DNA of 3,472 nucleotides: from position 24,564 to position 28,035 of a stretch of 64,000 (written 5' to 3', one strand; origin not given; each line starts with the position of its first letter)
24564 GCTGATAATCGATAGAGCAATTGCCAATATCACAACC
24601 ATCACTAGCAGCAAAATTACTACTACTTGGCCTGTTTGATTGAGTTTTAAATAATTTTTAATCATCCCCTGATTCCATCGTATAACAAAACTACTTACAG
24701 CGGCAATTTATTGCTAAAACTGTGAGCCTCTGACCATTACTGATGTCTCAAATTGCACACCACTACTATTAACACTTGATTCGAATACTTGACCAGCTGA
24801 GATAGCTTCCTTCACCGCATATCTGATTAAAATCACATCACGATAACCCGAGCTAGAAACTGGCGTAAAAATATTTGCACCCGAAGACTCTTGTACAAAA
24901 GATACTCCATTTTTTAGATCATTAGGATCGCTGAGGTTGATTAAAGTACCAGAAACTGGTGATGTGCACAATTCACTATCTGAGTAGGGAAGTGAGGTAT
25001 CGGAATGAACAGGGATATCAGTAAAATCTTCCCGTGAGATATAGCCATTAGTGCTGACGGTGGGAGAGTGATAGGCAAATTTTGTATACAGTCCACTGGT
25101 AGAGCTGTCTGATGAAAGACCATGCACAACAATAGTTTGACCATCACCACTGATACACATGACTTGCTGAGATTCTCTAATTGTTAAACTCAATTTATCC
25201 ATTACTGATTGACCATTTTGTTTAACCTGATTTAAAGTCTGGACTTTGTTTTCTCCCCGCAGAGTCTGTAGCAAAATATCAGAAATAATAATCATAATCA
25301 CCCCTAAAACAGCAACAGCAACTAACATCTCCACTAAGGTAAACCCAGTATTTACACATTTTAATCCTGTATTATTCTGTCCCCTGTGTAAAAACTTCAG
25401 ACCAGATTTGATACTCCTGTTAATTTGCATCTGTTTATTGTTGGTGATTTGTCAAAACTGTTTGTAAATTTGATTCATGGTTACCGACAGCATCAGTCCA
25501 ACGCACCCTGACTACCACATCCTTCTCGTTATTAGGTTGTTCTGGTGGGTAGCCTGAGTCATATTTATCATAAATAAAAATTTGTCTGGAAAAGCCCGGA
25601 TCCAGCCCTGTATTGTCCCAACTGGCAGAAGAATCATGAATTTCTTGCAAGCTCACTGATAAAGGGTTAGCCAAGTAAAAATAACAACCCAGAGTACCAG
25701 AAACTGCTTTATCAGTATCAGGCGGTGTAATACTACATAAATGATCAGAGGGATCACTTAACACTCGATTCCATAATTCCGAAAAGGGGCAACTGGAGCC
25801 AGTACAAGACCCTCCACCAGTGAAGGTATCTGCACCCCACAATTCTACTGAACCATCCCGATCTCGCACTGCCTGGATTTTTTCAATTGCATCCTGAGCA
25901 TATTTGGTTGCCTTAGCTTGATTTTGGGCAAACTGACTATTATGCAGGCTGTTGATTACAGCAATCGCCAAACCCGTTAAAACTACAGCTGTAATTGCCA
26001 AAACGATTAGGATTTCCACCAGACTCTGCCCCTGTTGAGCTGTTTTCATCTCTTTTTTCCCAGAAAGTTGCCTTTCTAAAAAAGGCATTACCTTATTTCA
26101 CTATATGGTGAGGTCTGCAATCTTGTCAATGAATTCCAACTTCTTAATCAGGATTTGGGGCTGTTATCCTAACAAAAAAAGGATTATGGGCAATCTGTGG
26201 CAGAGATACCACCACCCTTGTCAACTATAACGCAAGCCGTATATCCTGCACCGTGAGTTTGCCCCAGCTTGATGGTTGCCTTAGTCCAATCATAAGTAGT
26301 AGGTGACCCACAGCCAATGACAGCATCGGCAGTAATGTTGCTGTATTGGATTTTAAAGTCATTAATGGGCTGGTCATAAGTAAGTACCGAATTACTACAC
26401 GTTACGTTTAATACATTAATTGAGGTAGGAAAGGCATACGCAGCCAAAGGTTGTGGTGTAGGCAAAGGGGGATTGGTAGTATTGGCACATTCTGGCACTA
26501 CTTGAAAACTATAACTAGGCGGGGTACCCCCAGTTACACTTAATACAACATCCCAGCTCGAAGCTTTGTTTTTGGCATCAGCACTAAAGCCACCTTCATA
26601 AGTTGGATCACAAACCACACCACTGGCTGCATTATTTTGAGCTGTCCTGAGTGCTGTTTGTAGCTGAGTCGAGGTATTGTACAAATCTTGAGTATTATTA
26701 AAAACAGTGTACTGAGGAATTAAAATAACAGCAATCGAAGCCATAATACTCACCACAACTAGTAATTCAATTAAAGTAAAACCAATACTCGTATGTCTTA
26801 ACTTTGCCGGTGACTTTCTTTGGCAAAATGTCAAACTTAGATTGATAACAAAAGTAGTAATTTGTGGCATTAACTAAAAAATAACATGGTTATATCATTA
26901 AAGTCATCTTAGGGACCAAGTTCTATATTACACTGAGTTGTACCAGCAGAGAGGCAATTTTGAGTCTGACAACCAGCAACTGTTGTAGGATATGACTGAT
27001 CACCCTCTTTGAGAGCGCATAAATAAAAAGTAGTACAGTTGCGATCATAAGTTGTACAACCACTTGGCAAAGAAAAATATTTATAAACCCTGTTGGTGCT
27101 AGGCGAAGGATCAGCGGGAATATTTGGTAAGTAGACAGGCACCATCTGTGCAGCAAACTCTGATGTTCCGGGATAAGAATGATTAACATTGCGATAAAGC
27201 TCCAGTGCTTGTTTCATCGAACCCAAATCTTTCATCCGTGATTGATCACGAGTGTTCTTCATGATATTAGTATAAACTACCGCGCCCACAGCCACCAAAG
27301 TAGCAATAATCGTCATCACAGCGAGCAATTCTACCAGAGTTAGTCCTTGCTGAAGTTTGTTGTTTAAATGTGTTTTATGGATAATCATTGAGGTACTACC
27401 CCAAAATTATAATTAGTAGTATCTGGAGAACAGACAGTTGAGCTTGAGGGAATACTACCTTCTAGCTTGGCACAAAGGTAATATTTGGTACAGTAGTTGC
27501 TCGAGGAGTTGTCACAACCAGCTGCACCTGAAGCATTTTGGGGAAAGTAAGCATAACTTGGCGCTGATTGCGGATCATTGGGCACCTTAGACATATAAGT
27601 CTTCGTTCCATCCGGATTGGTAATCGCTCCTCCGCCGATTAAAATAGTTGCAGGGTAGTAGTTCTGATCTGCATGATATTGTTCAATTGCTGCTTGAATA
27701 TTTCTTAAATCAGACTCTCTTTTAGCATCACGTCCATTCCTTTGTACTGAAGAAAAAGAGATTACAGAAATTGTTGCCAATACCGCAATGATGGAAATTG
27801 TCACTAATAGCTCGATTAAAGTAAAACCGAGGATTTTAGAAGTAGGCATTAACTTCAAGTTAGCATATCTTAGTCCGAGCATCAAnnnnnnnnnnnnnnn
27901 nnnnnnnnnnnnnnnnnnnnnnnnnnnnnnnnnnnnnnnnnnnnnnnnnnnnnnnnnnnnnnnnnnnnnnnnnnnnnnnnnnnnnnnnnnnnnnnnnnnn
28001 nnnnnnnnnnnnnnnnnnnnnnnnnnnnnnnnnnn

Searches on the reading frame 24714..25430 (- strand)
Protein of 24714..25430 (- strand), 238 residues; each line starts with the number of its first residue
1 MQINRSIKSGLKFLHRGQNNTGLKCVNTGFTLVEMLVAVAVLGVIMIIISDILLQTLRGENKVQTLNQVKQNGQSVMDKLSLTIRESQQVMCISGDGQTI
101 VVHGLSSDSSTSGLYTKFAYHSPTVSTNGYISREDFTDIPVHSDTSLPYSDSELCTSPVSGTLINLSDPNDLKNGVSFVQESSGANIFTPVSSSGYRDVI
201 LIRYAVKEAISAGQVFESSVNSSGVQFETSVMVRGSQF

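Call 38: search_protein_families(library=pfam, proteins=[window:24714-25430:-], max_evalue=0.00001)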
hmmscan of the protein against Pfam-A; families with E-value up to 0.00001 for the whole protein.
window:24714-25430:- (238 aa): 1 family
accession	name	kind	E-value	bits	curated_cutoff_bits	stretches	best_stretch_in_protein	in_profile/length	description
PF07963.17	N_methyl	-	2.3e-06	27.4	21.2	1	28-49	5-26/27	Prokaryotic N-terminal methylation motif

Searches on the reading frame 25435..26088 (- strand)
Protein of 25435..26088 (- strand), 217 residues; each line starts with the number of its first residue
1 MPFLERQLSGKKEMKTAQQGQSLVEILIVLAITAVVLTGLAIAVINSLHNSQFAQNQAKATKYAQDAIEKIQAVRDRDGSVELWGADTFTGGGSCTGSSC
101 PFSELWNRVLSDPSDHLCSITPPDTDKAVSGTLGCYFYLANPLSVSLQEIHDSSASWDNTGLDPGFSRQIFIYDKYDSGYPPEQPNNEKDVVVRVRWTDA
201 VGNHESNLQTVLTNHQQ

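Call 38: search_protein_families(library=pfam, proteins=[window:25435-26088:-], max_evalue=0.00001)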
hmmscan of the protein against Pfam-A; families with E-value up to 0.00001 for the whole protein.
window:25435-26088:- (217 aa): 1 family
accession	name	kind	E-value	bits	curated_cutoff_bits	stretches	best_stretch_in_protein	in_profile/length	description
PF07963.17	N_methyl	-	2.8e-06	27.1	21.2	1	17-40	3-26/27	Prokaryotic N-terminal methylation motif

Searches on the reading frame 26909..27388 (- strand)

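Call 38: search_protein_families(library=pfam, proteins=[window:26909-27388:-], max_evalue=0.00001)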
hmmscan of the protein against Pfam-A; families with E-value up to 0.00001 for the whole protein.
window:26909-27388:- (159 aa): 1 family
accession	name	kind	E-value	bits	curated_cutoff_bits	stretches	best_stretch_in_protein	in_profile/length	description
PF07963.17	N_methyl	-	7.9e-06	25.7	21.2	0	11-34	2-25/27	Prokaryotic N-terminal methylation motif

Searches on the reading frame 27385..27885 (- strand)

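Call 38: search_protein_families(library=pfam, proteins=[window:27385-27885:-], max_evalue=0.00001)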
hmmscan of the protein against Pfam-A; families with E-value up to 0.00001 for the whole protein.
window:27385-27885:- (166 aa): 1 family
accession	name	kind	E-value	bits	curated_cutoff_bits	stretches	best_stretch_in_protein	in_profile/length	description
PF07963.17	N_methyl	-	2.9e-06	27.1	21.2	1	19-40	5-26/27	Prokaryotic N-terminal methylation motif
